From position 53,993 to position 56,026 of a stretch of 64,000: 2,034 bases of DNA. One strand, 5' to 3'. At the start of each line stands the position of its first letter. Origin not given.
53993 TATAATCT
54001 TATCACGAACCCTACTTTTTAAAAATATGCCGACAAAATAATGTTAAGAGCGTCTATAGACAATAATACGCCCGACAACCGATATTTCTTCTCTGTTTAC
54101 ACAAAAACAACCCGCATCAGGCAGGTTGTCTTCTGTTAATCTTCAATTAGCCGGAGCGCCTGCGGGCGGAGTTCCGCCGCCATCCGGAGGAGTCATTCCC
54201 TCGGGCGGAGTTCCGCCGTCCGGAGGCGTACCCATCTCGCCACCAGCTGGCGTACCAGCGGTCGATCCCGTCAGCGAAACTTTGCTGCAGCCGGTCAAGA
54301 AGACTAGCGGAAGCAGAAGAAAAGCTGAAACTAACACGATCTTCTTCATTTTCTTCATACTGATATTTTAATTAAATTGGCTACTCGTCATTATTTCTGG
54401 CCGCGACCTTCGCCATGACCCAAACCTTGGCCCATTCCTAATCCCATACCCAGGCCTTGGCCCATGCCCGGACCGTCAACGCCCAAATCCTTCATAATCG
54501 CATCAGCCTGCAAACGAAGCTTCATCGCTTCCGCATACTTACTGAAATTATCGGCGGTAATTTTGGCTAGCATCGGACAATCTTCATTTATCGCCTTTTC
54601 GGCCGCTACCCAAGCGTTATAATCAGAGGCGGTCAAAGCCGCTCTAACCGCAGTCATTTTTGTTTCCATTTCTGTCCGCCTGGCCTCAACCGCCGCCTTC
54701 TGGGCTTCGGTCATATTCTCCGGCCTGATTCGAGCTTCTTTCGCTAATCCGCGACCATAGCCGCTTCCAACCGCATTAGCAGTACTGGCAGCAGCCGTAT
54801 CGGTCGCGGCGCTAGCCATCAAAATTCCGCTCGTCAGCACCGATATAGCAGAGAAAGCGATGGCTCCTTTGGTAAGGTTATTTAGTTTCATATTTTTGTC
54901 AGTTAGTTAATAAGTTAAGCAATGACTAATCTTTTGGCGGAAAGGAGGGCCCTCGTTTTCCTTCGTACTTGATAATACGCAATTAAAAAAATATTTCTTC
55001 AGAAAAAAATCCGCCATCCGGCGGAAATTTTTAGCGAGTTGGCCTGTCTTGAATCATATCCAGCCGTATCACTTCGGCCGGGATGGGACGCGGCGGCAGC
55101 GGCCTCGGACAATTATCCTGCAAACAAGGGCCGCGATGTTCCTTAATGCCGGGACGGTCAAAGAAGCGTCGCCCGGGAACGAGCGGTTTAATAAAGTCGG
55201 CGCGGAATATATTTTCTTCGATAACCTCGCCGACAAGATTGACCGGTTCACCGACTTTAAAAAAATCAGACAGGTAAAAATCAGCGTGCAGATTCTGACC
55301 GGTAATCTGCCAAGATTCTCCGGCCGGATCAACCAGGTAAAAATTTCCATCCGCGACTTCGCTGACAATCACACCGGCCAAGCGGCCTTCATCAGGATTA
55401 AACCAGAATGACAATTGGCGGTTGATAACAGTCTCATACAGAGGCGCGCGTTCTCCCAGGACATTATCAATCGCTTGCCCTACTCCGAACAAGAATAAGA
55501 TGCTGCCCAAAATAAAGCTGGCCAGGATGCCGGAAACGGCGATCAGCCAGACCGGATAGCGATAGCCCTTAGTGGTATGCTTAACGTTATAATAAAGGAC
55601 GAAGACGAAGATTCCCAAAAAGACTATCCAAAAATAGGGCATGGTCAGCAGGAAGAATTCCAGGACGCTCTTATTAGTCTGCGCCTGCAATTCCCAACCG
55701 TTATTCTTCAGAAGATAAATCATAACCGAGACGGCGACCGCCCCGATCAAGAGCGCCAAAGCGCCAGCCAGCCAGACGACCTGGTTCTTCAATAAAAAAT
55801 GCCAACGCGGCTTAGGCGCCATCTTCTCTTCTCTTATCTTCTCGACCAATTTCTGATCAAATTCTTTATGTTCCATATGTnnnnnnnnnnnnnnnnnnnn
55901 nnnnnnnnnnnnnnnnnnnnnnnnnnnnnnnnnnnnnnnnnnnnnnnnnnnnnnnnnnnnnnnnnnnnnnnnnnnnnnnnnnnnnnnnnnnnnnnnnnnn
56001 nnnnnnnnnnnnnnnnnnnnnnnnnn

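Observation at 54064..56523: Bipartite motif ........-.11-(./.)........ occurs three times with identical spacing: a candidate ECF-sigma regulon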

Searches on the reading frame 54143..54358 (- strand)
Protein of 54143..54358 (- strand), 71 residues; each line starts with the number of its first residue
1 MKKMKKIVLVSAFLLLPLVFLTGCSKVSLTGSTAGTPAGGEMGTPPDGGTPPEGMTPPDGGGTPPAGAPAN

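Call 5: search_protein_families(library=pfam, proteins=[window:54143-54358:-], max_evalue=0.01)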
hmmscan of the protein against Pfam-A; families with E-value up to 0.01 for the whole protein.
window:54143-54358:- (71 aa): 0 families

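Call 6: search_protein_families(library=ncbifam, proteins=[window:54143-54358:-], max_evalue=0.01)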
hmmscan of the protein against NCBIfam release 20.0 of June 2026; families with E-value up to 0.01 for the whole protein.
window:54143-54358:- (71 aa): 0 families

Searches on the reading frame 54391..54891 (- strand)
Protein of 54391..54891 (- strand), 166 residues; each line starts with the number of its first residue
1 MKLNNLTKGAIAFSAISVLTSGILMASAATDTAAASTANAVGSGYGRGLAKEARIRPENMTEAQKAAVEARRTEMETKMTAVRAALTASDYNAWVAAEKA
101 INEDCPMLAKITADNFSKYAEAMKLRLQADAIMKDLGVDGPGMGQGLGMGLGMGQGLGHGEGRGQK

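Call 5: search_protein_families(library=pfam, proteins=[window:54391-54891:-], max_evalue=0.01)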
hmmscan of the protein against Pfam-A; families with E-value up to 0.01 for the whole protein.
window:54391-54891:- (166 aa): 1 family
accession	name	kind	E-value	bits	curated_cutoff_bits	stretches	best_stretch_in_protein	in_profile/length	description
PF13801.11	Metal_resist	-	0.0085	16.7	29.2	0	44-93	37-86/125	Heavy-metal resistance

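Call 6: search_protein_families(library=ncbifam, proteins=[window:54391-54891:-], max_evalue=0.01)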
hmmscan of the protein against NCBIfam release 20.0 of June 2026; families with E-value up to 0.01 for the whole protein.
window:54391-54891:- (166 aa): 2 families
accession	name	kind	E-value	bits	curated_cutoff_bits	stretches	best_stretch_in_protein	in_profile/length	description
NF008584.2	PRK11546.1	equivalog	0.00015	22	200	1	33-160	22-138/145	zinc resistance sensor/chaperone ZraP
NF006201.0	PRK08326.1-4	equivalog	0.0098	15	346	0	60-134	191-264/313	R2-like ligand-binding oxidase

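Call 35: search_solved_structures(query=A5, max_evalue=10)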
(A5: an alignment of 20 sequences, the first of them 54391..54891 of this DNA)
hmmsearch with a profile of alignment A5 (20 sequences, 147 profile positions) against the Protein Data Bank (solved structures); distinct sequences matched with E-value up to 10: 8.
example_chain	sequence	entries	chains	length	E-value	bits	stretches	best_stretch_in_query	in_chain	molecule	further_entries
3lay_A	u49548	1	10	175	0.00075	22.9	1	1-138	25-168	Zinc resistance-associated protein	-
9e6q_AC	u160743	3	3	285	0.11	15.8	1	51-138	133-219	Large ribosomal subunit protein uL4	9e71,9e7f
1qm6_A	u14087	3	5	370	0.22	14.8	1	26-75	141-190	PHOSPHOLIPASE C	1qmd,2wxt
2wxu_A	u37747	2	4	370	0.25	14.7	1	26-75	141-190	PHOSPHOLIPASE C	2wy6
9i7s_K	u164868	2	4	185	0.27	14.6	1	7-79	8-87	Tom20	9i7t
1ca1_A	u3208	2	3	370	0.78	13.1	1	26-75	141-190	ALPHA-TOXIN | PHOSPHOLIPASE C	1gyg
8rd8_A4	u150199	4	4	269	2.8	11.3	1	71-128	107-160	Small ribosomal subunit protein uS2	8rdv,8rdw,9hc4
9tmp_A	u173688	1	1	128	3.9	10.8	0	11-55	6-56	Soluble cytochrome b562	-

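Call 36: search_protein_families(library=pfam, alignment_id=A5, max_evalue=0.1)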
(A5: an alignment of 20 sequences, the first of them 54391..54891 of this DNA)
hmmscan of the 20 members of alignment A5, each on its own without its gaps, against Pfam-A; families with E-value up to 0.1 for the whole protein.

A. member 1, window:54391-54891:- (166 aa): 3 families
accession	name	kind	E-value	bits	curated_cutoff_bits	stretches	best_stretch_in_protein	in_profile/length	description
PF13801.11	Metal_resist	-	0.0085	16.7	29.2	1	44-93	37-86/125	Heavy-metal resistance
PF12501.13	DUF3708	-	0.02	15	24.1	1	23-102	76-143/166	Phosphate ATP-binding cassette transporter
PF02981.21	FokI_D1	-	0.084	13.3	25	0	80-123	89-132/156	FokI, recognition domain, subdomain 1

B. families by the number of members that match (of 20 scanned): 26 families (the first 25 are shown)
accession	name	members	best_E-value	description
PF13801.11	Metal_resist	4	0.00054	Heavy-metal resistance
PF12501.13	DUF3708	3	0.02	Phosphate ATP-binding cassette transporter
PF10039.14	DUF2275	2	0.022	Predicted integral membrane protein (DUF2275)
PF02981.21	FokI_D1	2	0.038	FokI, recognition domain, subdomain 1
PF07721.20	TPR_4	2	0.069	Tetratricopeptide repeat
PF09543.15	DUF2379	1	0.0019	Protein of unknown function (DUF2379)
PF04419.19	SERF-like_N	1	0.015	Small EDRK-rich factor 1/2-like, N-terminal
PF01450.25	KARI_C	1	0.021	Ketol-acid reductoisomerase, C-terminal domain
PF12685.13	SpoIIIAH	1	0.029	SpoIIIAH-like protein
PF10694.14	DUF2500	1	0.03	Protein of unknown function (DUF2500)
PF02203.21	TarH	1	0.031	Tar ligand binding domain homologue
PF18967.5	PycTM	1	0.031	Pycsar effector protein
PF25223.1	DUF7841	1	0.038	Domain of unknown function (DUF7841)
PF09365.15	DUF2461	1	0.04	Conserved hypothetical protein (DUF2461)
PF13474.12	SnoaL_3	1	0.043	SnoaL-like domain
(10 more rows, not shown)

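Call 44: find_homologous_proteins(query=window:54391-54891:-, max_evalue=0.001)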
Query window:54391-54891:- (166 aa): 51 proteins with E <= 0.001 among 1687 candidates.
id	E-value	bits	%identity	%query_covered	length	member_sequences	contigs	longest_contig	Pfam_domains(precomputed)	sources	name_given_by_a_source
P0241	7.8e-98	342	100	100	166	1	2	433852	-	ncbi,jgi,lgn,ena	ncbi:MAG: hypothetical protein WC719_01910 [Patescibacteria group bacterium]|jgi:hypothetical protei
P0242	3.8e-81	288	90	84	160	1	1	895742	-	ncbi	-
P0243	2.0e-77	276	79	100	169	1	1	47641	-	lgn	-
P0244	4.6e-67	243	74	81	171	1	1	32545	-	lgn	-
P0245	7.0e-65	236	77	89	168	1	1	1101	-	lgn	-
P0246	8.2e-60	219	64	100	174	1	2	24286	-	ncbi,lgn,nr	ncbi:MAG: hypothetical protein NTY31_01195 [Candidatus Falkowbacteria bacterium]|nr:hypothetical pro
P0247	2.1e-59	218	70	89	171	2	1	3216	-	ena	-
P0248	6.8e-58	213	64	100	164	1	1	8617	-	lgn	-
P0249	3.9e-57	210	68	87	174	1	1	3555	-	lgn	-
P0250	2.2e-56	208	66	84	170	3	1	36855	-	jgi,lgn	jgi:Spy/CpxP family protein refolding chaperone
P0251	4.2e-56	207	66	100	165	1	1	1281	-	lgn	-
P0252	3.1e-55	204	62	100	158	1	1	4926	-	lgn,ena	-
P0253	1.7e-54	202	58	100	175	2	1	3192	-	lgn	-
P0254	3.4e-54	201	63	96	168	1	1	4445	-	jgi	jgi:hypothetical protein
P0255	1.2e-53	199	59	93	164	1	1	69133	-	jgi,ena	-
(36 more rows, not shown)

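Call 59: predict_structure(alignment_id=A7)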
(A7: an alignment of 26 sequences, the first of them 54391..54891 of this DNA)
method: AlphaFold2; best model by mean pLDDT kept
length: 166 residues; sequences in the alignment: 26
mean_pLDDT: 63.7   pTM: 0.48
mean pLDDT of the five models: 63.7, 62.1, 61.2, 60.8, 60.0
residues with pLDDT >= 90: 44; 70-90: 36; 50-70: 10; < 50: 76
segments of 3 or more residues with pLDDT < 50: 1-50, 142-166
pLDDT, mean of each block of 10 residues (from residue 1): 38 39 34 33 39 61 83 88 94 96 91 96 89 81 43 33 31
secondary structure, 60 per line:
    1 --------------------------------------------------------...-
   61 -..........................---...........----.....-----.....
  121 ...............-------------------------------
elements in order: H62-87 H91-101 H106-110 H116-135

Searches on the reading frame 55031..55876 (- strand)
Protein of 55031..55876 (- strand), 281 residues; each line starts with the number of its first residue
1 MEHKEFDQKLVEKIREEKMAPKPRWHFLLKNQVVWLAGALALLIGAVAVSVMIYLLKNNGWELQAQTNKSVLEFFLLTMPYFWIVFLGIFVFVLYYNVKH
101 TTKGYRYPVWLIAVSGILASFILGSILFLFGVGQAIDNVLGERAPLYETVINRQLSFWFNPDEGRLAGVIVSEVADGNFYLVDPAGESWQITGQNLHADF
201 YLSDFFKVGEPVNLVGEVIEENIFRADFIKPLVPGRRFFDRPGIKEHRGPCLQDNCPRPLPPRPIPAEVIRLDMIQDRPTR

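Call 5: search_protein_families(library=pfam, proteins=[window:55031-55876:-], max_evalue=0.01)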
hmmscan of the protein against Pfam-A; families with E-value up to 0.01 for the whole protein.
window:55031-55876:- (281 aa): 1 family
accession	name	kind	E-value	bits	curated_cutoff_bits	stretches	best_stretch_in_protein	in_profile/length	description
PF04515.18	Choline_transpo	-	0.0084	15.8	26.9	0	53-130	235-310/326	Plasma-membrane choline transporter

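Call 6: search_protein_families(library=ncbifam, proteins=[window:55031-55876:-], max_evalue=0.01)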
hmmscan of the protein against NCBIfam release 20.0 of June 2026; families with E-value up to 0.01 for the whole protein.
window:55031-55876:- (281 aa): 2 families
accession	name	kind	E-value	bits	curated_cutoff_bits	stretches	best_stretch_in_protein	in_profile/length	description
NF040695.1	FlaK_Arch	equivalog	0.00052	19.7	330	1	81-149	26-94/230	preflagellin peptidase FlaK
TIGR02789.1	nickel_nikB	equivalog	0.0089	15.4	447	0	36-99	102-165/314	nickel ABC transporter permease subunit NikB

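Call 39: find_homologous_proteins(query=window:55031-55876:-, max_evalue=0.00001)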
Query window:55031-55876:- (281 aa): 155 proteins with E <= 0.00001 among 4759 candidates; the best 120 are listed.
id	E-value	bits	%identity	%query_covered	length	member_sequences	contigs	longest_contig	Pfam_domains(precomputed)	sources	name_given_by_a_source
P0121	9.1e-190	647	100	100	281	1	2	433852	-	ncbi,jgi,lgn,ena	ncbi:MAG: hypothetical protein WC719_01915 [Patescibacteria group bacterium]|jgi:heme/copper-type cy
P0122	2.7e-161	554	83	100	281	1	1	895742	-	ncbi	-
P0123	1.4e-155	535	81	100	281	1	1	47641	-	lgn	-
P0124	3.1e-147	508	78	98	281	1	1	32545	-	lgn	-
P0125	1.5e-129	449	68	99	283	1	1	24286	-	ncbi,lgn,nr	ncbi:MAG: hypothetical protein NTY31_01190 [Candidatus Falkowbacteria bacterium]|nr:hypothetical pro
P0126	1.5e-128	446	72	94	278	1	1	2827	-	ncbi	-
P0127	5.2e-127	441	70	91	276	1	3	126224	-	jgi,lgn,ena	-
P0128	1.5e-126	440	68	100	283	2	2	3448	-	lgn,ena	-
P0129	4.2e-126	438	70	94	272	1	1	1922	-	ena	-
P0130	1.4e-125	436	70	93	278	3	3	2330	-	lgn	-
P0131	2.0e-125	436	69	93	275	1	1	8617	-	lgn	-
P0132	1.0e-124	434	70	93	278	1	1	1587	-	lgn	-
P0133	3.8e-124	432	69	93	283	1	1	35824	-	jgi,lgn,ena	-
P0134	1.6e-123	430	65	100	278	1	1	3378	-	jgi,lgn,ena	-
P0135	5.3e-122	425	69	93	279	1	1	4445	-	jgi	jgi:hypothetical protein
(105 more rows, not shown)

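Call 47: predict_structure(alignment_id=A6)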
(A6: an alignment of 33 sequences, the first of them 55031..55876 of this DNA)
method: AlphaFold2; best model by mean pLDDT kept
length: 281 residues; sequences in the alignment: 33
mean_pLDDT: 76.8   pTM: 0.66
mean pLDDT of the five models: 76.8, 72.7, 70.2, 69.4, 69.3
residues with pLDDT >= 90: 49; 70-90: 155; 50-70: 66; < 50: 11
segments of 3 or more residues with pLDDT < 50: 272-274
pLDDT, mean of each block of 10 residues (from residue 1): 67 66 57 81 89 85 72 77 77 78 72 88 95 91 85 82 90 82 89 63 71 91 89 84 74 55 52 50 44
secondary structure, 60 per line:
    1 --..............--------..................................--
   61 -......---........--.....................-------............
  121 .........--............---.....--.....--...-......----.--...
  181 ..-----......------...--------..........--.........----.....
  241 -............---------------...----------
elements in order: H3-16 H25-58 H62-67 H71-78 H81-101 H109-129 H132-143 H147-151 H154-158 E165-170 E178-182 E188-193 E211-220 E223-231 H236-240 H242-253
